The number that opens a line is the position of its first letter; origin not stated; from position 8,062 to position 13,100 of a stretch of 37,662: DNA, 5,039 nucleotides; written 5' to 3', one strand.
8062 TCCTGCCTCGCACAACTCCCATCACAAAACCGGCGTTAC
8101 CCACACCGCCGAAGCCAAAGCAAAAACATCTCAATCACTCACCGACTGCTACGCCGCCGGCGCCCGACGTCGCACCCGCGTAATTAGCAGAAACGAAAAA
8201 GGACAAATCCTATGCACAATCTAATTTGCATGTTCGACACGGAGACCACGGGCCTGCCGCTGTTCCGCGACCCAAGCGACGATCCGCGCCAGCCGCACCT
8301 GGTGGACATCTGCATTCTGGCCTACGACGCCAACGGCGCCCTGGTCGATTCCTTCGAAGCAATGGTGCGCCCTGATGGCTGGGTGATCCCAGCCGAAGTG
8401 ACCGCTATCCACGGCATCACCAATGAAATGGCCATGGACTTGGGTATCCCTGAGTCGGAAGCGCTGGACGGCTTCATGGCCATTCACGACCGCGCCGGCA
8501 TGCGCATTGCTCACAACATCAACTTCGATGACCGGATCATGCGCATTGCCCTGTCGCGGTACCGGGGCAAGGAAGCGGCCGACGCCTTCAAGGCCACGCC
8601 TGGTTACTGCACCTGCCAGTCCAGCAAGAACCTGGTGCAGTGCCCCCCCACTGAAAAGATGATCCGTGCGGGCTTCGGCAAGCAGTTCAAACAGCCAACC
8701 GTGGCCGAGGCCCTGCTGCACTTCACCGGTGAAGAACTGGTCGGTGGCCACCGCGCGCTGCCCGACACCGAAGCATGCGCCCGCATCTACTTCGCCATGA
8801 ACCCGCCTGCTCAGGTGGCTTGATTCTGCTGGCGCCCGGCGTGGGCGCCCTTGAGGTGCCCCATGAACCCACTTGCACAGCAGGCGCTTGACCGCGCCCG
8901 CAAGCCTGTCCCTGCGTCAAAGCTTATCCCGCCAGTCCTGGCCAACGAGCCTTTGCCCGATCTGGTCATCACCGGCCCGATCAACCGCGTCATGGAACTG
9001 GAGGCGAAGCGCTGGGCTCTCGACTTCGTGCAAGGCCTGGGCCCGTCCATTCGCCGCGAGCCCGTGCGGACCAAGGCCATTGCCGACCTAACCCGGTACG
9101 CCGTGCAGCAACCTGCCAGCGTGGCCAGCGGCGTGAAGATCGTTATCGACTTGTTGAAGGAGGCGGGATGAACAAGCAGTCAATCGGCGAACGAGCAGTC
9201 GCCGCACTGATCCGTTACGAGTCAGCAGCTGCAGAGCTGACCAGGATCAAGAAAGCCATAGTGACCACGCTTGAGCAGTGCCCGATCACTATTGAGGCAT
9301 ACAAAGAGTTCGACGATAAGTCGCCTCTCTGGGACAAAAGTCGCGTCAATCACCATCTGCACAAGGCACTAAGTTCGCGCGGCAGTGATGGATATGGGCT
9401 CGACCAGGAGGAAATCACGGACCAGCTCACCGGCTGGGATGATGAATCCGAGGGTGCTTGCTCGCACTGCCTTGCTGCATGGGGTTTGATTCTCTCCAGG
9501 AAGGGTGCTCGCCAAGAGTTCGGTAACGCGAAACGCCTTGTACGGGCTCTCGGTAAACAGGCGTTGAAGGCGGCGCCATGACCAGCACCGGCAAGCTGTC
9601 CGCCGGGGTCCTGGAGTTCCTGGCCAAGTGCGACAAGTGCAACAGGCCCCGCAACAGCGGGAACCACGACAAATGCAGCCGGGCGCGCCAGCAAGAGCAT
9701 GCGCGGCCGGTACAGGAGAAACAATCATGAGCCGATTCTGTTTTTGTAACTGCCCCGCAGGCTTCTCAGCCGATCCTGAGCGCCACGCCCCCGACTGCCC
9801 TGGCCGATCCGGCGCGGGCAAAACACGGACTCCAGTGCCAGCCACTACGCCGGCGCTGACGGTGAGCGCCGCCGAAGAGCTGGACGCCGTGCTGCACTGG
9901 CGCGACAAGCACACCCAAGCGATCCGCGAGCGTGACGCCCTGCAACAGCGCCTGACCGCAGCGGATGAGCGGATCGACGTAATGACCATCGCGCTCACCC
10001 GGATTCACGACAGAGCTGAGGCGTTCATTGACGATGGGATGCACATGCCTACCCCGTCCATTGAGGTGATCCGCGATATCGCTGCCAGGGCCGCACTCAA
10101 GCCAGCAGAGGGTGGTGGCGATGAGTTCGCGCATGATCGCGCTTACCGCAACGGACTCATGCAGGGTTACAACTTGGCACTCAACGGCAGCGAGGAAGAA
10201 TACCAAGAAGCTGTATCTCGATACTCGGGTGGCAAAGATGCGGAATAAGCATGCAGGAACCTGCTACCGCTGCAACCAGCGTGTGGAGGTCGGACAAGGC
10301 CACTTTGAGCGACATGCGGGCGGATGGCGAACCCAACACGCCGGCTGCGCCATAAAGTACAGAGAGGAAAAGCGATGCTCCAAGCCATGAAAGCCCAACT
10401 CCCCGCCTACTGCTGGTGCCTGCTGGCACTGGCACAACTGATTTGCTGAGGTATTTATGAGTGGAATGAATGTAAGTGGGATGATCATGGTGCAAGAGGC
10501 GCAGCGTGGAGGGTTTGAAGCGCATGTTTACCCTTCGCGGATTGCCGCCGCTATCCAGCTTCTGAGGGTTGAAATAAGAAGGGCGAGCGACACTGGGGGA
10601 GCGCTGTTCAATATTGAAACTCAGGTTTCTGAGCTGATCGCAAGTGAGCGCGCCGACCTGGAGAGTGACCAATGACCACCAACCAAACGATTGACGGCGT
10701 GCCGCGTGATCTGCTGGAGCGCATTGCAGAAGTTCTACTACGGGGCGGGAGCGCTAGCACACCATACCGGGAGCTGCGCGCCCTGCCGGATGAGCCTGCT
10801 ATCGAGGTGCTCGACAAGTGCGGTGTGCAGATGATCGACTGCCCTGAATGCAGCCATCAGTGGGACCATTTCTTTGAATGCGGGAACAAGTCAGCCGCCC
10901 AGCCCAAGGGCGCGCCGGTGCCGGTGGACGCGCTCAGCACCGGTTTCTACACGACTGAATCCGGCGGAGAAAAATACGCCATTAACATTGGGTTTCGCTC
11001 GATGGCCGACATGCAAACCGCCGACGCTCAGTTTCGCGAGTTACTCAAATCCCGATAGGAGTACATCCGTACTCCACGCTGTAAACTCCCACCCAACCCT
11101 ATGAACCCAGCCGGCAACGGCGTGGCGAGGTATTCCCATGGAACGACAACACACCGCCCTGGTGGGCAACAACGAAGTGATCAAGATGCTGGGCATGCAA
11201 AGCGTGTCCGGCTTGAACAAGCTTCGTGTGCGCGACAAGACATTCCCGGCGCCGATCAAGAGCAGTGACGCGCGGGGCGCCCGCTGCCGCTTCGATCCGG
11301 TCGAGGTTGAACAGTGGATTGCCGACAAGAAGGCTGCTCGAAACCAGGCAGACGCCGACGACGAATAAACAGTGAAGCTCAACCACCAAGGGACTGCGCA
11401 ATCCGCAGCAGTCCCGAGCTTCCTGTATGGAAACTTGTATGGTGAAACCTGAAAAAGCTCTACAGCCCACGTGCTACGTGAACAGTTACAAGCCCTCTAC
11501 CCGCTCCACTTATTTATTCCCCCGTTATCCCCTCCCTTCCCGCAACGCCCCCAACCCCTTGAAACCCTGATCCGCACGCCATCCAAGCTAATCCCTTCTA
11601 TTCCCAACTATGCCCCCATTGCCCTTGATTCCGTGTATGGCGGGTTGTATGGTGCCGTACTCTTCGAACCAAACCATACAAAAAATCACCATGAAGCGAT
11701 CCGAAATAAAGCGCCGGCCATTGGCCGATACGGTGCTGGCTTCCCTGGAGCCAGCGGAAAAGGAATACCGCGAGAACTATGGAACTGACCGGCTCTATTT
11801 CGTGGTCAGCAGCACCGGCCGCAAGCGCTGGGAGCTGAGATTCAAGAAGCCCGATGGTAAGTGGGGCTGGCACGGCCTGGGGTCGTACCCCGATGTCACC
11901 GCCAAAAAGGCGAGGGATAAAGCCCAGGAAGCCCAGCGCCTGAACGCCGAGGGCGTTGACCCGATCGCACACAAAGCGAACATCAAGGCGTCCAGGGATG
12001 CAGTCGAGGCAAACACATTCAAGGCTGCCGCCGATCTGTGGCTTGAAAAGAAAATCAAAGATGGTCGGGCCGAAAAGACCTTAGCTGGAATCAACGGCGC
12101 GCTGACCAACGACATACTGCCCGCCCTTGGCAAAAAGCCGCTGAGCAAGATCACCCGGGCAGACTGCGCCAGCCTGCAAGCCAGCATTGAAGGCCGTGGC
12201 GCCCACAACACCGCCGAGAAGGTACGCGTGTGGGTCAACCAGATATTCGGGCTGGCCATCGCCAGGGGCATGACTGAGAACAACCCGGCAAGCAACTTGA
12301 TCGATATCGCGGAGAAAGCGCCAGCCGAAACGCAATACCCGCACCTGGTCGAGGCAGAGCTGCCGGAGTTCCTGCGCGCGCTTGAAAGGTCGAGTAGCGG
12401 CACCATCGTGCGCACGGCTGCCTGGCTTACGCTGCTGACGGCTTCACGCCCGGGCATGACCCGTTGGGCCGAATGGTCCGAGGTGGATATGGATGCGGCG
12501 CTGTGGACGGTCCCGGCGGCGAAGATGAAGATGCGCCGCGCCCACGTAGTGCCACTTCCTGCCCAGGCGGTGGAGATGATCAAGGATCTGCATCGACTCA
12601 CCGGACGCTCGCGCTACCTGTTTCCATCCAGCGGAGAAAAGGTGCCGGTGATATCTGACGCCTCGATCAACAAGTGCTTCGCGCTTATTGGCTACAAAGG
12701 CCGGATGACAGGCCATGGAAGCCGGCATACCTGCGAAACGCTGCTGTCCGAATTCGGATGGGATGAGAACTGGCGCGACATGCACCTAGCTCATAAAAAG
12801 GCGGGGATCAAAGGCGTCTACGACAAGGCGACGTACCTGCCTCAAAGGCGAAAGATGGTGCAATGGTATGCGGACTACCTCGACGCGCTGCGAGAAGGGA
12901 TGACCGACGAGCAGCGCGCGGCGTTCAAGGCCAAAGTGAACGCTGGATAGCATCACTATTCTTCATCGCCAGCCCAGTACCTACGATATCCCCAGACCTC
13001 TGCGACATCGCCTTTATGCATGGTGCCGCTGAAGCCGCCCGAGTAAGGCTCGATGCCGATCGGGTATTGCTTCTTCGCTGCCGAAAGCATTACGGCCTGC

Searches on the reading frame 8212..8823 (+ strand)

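Call 14: search_protein_families(library=phrogs, proteins=[window:8212-8823:+], max_evalue=0.001)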
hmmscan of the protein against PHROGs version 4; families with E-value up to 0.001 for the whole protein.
window:8212-8823:+ (203 aa): 3 families
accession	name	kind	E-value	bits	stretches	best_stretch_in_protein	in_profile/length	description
phrog_192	-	DNA, RNA and nucleotide metabolism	3.7e-29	103.2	1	2-197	105-271/397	DNA polymerase exonuclease subunit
phrog_14632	-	DNA, RNA and nucleotide metabolism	5.1e-09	36.3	1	7-113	86-180/380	DNA polymerase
phrog_17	-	DNA, RNA and nucleotide metabolism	0.0003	19.8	1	3-111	670-746/1445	DNA polymerase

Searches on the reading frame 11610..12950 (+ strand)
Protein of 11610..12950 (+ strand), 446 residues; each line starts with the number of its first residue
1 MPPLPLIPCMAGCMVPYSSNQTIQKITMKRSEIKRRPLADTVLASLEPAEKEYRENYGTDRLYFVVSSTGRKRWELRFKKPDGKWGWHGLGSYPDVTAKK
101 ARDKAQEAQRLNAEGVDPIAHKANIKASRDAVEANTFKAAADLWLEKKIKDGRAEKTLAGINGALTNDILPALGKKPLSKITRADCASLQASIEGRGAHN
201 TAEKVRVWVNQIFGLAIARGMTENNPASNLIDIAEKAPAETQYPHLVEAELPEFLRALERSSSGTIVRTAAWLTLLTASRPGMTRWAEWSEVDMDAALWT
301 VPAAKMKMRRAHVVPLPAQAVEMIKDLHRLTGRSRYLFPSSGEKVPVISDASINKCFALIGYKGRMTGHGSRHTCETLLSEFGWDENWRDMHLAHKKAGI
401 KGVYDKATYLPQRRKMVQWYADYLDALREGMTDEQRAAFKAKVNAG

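Call 15: search_protein_families(library=phrogs, proteins=[window:11610-12950:+], max_evalue=0.001)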
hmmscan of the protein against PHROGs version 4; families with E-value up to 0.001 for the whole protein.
window:11610-12950:+ (446 aa): 9 families
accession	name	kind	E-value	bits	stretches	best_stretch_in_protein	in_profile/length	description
phrog_1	-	integration and excision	4.4e-64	218.8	1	22-435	78-461/611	integrase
phrog_4710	-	unknown function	4e-25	89.6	1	113-310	3-198/211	-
phrog_3423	-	unknown function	8e-25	88.7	1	37-184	7-151/157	-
phrog_216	-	integration and excision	1.9e-23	84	1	204-430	17-250/301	integrase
phrog_24775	-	unknown function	3.8e-11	44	1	351-431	13-93/101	-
phrog_14880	-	unknown function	2.5e-10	41.1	1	375-425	2-53/57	-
phrog_37801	-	unknown function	1.5e-08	35.6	1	384-426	27-70/73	-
phrog_17497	-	unknown function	9.6e-07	29.9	1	367-430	59-122/133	-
phrog_23783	-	integration and excision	0.00047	21.2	1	126-228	50-150/162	integrase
